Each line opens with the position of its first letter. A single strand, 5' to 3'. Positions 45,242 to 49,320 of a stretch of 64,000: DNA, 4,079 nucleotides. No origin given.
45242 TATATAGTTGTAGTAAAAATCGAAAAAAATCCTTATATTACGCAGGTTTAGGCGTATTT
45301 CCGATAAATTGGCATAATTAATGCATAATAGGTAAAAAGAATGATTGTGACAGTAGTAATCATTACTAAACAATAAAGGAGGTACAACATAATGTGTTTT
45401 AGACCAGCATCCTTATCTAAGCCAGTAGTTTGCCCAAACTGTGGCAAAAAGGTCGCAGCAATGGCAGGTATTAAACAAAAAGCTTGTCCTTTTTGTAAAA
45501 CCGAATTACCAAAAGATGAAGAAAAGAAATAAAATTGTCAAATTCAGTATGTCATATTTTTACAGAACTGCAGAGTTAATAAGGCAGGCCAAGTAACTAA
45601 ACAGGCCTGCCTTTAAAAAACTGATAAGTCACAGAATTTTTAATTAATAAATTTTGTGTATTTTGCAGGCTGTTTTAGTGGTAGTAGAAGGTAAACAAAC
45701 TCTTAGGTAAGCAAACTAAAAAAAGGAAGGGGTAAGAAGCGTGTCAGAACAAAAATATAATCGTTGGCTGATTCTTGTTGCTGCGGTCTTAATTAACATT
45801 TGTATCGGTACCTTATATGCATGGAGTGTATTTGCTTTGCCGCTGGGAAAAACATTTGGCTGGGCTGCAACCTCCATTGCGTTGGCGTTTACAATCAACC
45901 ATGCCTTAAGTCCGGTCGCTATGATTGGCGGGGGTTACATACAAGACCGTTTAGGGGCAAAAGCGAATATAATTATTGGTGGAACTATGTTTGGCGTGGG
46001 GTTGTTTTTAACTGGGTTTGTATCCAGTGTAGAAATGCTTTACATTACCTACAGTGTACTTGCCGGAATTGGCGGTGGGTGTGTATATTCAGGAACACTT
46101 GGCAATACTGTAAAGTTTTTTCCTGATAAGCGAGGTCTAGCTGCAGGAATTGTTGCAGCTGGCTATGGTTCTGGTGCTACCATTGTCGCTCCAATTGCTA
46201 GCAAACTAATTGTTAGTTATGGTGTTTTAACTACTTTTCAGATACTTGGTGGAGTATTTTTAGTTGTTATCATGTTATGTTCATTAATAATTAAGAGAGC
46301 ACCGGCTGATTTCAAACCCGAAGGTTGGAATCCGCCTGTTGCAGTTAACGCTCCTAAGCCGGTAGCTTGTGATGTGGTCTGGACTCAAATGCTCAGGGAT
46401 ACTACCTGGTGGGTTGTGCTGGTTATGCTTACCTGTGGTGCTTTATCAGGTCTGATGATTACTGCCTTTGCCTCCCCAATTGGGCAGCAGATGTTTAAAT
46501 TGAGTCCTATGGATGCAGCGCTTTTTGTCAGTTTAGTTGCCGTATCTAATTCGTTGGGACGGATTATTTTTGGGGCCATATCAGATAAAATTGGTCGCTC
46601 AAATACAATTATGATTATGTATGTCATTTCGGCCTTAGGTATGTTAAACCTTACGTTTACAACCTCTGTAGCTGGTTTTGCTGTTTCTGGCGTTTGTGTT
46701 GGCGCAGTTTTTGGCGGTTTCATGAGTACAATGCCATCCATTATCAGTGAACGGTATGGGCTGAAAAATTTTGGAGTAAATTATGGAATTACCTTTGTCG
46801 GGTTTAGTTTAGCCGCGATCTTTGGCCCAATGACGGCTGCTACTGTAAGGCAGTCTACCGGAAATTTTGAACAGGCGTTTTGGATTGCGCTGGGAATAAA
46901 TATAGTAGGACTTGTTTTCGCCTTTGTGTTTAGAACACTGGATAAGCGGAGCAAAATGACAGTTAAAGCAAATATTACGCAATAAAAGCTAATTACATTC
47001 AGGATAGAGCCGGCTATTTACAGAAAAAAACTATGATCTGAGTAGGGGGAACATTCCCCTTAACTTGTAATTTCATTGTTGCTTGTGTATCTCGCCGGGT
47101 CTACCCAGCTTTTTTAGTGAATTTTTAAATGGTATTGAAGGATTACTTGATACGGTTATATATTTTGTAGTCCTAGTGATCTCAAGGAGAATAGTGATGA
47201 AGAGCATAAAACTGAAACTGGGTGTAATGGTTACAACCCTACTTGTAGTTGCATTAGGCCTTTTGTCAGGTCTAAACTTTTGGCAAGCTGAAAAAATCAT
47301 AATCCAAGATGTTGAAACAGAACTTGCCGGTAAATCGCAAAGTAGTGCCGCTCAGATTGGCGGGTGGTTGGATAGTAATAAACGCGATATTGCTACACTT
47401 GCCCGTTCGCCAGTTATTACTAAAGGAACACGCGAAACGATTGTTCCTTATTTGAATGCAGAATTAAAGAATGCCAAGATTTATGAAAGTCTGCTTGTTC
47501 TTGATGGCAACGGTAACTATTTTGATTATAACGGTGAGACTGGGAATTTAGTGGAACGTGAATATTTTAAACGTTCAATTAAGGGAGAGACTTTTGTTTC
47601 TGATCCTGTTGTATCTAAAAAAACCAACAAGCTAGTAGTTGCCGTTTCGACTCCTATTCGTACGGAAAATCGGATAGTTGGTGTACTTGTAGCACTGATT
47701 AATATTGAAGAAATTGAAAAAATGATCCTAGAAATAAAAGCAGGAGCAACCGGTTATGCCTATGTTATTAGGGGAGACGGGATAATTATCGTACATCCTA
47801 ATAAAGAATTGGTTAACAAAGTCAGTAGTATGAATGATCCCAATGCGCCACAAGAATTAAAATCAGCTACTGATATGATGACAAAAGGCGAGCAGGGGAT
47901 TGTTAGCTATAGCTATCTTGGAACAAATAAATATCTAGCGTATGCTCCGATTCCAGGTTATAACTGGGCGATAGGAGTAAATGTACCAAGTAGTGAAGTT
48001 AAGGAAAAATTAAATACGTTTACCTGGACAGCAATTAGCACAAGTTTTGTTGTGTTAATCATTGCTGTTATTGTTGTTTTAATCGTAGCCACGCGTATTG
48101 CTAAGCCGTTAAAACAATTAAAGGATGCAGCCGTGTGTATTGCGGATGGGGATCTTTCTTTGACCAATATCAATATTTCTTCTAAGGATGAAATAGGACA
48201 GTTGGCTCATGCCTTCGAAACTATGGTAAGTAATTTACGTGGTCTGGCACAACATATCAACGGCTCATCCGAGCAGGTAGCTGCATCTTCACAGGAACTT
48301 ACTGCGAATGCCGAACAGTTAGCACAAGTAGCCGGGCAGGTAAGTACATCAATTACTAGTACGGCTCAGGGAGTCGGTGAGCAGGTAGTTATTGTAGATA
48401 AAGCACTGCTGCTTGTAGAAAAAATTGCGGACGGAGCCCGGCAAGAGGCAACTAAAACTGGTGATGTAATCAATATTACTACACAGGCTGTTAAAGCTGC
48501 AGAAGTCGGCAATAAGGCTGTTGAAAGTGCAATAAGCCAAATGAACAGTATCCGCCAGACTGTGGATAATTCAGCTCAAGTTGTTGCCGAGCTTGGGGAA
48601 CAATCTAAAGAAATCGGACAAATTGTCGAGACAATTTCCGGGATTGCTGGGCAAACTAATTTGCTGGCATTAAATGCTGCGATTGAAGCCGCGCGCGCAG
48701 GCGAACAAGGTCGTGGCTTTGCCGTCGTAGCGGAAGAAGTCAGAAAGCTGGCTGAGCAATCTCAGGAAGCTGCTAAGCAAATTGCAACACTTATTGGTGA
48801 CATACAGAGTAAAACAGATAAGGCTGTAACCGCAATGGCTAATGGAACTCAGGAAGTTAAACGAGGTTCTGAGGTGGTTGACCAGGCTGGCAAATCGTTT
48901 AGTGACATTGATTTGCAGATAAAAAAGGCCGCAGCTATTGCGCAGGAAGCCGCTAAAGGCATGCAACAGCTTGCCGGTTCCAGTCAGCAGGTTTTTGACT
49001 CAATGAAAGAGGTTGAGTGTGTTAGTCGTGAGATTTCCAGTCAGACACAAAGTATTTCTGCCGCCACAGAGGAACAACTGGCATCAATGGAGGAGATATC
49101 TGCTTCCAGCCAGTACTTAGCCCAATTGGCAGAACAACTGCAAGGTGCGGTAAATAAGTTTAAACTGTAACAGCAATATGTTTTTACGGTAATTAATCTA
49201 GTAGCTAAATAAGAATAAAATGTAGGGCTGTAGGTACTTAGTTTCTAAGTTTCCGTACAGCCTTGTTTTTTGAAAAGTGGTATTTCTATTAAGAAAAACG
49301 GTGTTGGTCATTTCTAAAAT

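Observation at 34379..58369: Unusually dense sigma-54 regulon: seven -24/-12 promoters in 24 kb around one AcoR-like activator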

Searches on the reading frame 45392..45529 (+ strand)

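Call 34: search_protein_families(library=pfam, proteins=[window:45392-45529:+], max_evalue=1)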
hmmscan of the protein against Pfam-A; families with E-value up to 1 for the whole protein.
seq(46 aa): 58 families (the best 25 are shown)
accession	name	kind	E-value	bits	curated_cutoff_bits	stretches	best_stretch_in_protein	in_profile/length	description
PF06221.18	zf-C2HC5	-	1.7e-05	25.1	25.8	1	13-45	19-50/54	Putative zinc finger motif, C2HC5-type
PF13248.11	Zn_ribbon_3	-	0.00037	20.3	27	1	12-21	3-12/26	zinc-ribbon domain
PF12773.13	DZR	-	0.00063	20.3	27.3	1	9-43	10-38/45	Double zinc ribbon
PF24460.1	DUF7575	-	0.00069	19.4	28.5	1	11-21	3-13/28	Domain of unknown function (DUF7575)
PF23548.1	Zn_ribbon_FGT1_2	-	0.00071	19.5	27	1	14-43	5-34/35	FORGETTER1 second zinc ribbon domain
PF24333.1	DUF7501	-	0.0011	19.5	27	1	29-40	10-21/58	Family of unknown function (DUF7501)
PF08209.17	Sgf11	-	0.0025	17.8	26.4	1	12-23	5-16/33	Sgf11 (transcriptional regulation protein)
PF09723.15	Zn_ribbon_8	-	0.0033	17.9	34.4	2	14-40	8-38/41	Zinc ribbon domain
PF13240.11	Zn_Ribbon_1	-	0.004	17.4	25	1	14-21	2-9/23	zinc-ribbon domain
PF13920.12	zf-C3HC4_3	-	0.004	17.4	27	1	12-38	24-45/49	Zinc finger, C3HC4 type (RING finger)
PF23145.1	Zf_2nd_IFT121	-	0.0041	17.2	25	1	12-39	17-44/45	IFT121, second zinc finger domain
PF18439.7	zf_UBZ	-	0.0042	17.2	25.6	1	12-22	3-13/32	Ubiquitin-Binding Zinc Finger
PF25207.1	DUF7837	-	0.0061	17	27.8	0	13-23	7-17/47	Domain of unknown function (DUF7837)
PF14447.12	Prok-RING_4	-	0.0071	16.7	27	1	12-42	19-43/46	Prokaryotic RING finger family 4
PF13465.12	zf-H2C2_2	-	0.015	16.1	40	1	10-20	13-23/26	Zinc-finger double domain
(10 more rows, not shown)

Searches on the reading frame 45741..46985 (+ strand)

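Call 6: search_protein_families(library=pfam, proteins=[window:45741-46985:+], max_evalue=0.001)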
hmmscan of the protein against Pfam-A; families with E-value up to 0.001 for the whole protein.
window:45741-46985:+ (414 aa): 3 families
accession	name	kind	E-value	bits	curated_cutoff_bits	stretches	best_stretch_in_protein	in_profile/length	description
PF07690.21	MFS_1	-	5.1e-56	190.5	33.4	2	17-363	3-347/347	Major Facilitator Superfamily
PF06779.20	MFS_4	-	1.4e-06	28.4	26.3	1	241-392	212-361/364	Uncharacterised MFS-type transporter YbfB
PF00083.30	Sugar_tr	-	1.8e-05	24.3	22.3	1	255-398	44-188/452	Sugar (and other) transporter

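Call 20: search_protein_families(library=ncbifam, proteins=[window:45741-46985:+], max_evalue=0.00001)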
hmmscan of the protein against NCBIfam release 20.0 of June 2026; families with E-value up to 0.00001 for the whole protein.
window:45741-46985:+ (414 aa): 17 families
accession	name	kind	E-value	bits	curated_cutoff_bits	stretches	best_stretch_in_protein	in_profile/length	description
NF049980.1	SfMCT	equivalog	4.7e-136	453.4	320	1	8-385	1-377/378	L-lactate MFS transporter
TIGR00890.1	2A0111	subfamily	6.3e-81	272.2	374.85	1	8-391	2-375/377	oxalate/formate antiport family MFS transporter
TIGR04259.1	oxa_formateAnti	equivalog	3.2e-62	210.7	335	1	8-405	1-400/405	oxalate/formate MFS antiporter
TIGR00886.1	2A0108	subfamily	4.9e-18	65.4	311.7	2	21-308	13-312/368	NarK family nitrate/nitrite MFS transporter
TIGR00895.1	2A0115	subfamily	2.9e-17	62.7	418.55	2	215-392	8-186/398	aromatic acid/H+ symport family MFS transporter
NF038246.1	bile_salt_MFS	equivalog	1.8e-14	53.4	400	1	9-392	4-398/408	conjugated bile salt MFS transporter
TIGR00892.1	2A0113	subfamily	6.9e-14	51.4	586.1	1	9-404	18-427/455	monocarboxylate transporter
TIGR00893.1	2A0114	subfamily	1e-13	51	395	1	29-393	14-394/399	D-galactonate transporter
TIGR00891.1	2A0112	subfamily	4.2e-13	49.1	552.9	2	249-406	39-193/405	sialate:H+ symport family MFS transporter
NF008586.0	PRK11551.1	equivalog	3.7e-12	46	410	1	10-372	15-370/406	3-(3-hydroxy-phenyl)propionate transporter MhpT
TIGR00880.1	2_A_01_02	superfamily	9.5e-11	42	131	1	261-397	2-137/141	multidrug resistance protein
NF003024.0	PRK03893.1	subfamily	4.2e-09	35.7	604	0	212-398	9-192/497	sialate:H+ symport family MFS transporter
NF011656.1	PRK15075.1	subfamily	4.3e-08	32.4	445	1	227-396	236-410/419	tricarballylate/proton symporter TcuC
TIGR00883.1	2A0106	subfamily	6.3e-08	32.1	443.45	1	212-386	216-394/400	metabolite/H+ symporter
TIGR00881.1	2A0104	subfamily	1.5e-07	30.8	407.75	1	242-400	15-170/379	phosphoglycerate transporter protein PgtP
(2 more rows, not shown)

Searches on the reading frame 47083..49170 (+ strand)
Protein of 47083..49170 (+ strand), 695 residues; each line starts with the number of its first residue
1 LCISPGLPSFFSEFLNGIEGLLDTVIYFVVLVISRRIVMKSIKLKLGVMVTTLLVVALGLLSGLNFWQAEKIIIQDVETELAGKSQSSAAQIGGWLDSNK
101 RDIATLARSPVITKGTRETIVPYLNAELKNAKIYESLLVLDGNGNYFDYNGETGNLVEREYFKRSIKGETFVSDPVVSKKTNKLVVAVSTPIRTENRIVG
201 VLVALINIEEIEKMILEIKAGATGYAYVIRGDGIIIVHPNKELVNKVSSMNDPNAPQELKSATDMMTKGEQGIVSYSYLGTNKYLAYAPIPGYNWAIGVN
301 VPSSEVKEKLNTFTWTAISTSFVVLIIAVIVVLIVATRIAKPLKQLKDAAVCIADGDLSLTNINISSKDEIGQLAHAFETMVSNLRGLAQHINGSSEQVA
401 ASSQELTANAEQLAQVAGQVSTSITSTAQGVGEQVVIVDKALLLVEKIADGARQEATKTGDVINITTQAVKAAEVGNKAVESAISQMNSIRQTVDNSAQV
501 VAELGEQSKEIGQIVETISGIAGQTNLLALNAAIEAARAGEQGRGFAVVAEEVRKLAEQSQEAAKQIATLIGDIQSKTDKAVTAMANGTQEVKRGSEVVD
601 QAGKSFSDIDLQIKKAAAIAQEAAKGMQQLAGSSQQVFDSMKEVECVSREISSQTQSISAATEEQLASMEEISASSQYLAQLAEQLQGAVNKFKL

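Call 6: search_protein_families(library=pfam, proteins=[window:47083-49170:+], max_evalue=0.001)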
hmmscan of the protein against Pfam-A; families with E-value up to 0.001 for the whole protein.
window:47083-49170:+ (695 aa): 7 families
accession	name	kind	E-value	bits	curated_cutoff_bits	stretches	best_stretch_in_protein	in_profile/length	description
PF00015.26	MCPsignal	-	1.1e-45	156.1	34.6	1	466-647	4-171/172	Methyl-accepting chemotaxis protein (MCP) signalling domain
PF02743.24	dCache_1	-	1.3e-32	113.7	45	1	72-299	2-239/240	Cache domain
PF17201.10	Cache_3-Cache_2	-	8.9e-18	65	27.7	1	143-313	126-296/299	Cache 3/Cache 2 fusion domain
PF00672.30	HAMP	-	1.2e-13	51.6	25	1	335-386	2-52/53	HAMP domain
PF08269.17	dCache_2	-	4.2e-08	33.1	26.5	1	209-306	192-297/298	Cache domain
PF22673.2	MCP-like_PDC_1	-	1.2e-06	29.3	27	1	129-212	27-112/113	Methyl-accepting chemotaxis protein-like, first PDC sensor domain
PF10046.14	BLOC1_2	-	0.00071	20.3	33.4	0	424-512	4-92/96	Biogenesis of lysosome-related organelles complex-1 subunit 2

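Call 79: search_protein_families(library=ncbifam, proteins=[window:47083-49170:+], max_evalue=1e-8)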
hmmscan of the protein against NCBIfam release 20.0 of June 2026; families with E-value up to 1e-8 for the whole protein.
window:47083-49170:+ (695 aa): 11 families
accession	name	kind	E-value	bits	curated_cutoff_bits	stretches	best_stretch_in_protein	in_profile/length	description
NF058645.1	MCPCtpMPsAe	equivalog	1.1e-43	149.9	900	1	301-694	191-557/558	methyl-accepting chemotaxis protein CtpM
NF047851.1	MCPCitTducer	equivalog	2.4e-33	116.1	900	1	304-635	182-477/553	methyl-accepting chemotaxis citrate transducer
NF041847.1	transduc_aer2_vibrio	equivalog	5.4e-33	114.2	1200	1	339-677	455-757/804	aerotaxis transducer Aer2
NF011622.0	PRK15048.1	equivalog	1.8e-30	106.6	900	1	315-631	192-472/553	methyl-accepting chemotaxis protein II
NF011615.0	PRK15041.1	equivalog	2.2e-30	105.8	947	1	307-629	186-472/554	methyl-accepting chemotaxis protein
NF050802.1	AspChtxCcaA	equivalog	2.8e-30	105.3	1300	2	454-572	515-633/700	aspartate chemotaxis receptor CcaA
NF007309.0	PRK09793.1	equivalog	9.5e-24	84.2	903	1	321-674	194-505/533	methyl-accepting chemotaxis protein IV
NF038263.1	prot_phos_SiaA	equivalog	9.5e-17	60.7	700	1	161-425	141-416/658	biofilm regulation protein phosphatase SiaA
NF033092.0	HK_WalK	equivalog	7.9e-12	44.5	725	1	297-391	159-252/594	cell wall metabolism sensor histidine kinase WalK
NF008184.0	PRK10935.1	equivalog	4e-11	42.2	553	1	307-414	144-248/565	nitrate/nitrite two-component system sensor histidine kinase NarQ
NF052458.1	PhdiestGepA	equivalog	4.7e-09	35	1200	0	187-387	198-416/840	phosphodiesterase GepA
